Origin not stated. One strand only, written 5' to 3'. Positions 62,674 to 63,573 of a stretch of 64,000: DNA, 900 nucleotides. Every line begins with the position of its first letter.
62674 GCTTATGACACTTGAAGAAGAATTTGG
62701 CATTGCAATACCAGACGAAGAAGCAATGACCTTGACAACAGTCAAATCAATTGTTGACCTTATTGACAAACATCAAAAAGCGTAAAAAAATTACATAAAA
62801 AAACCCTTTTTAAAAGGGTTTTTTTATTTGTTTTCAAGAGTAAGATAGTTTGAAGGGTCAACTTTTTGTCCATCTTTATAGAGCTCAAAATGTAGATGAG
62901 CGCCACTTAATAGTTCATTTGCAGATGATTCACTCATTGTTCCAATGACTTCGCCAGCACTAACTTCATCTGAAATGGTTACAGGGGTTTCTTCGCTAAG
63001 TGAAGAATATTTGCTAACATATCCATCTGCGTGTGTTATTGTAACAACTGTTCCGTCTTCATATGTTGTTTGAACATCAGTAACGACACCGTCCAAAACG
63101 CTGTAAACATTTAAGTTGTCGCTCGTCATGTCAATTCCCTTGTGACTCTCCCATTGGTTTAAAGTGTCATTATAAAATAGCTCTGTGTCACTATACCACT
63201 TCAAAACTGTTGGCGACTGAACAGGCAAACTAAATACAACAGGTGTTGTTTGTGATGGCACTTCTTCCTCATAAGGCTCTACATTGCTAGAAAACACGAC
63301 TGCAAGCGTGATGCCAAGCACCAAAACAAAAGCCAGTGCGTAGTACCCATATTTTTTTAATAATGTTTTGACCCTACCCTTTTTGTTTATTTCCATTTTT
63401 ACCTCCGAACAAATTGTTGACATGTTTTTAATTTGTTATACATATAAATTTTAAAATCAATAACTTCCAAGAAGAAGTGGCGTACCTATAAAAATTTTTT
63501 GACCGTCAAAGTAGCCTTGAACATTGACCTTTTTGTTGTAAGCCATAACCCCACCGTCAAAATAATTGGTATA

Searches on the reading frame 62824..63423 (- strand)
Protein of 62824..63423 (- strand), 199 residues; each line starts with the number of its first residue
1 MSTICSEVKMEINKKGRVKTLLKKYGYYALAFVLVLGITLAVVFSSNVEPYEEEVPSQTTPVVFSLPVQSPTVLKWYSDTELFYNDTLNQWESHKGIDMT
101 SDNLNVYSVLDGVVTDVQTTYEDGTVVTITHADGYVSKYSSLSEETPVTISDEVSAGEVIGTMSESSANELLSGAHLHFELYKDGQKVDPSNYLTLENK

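Call 8: search_protein_families(library=pfam, proteins=[window:62824-63423:-], max_evalue=0.01)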
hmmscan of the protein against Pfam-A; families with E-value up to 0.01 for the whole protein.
window:62824-63423:- (199 aa): 2 families
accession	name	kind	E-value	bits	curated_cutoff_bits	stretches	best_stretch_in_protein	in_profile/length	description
PF01551.29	Peptidase_M23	-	5.4e-21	75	28.7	1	93-190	2-96/96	Peptidase family M23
PF05694.17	SBP56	-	0.0013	18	34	1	80-193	270-385/453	56kDa selenium binding protein (SBP56)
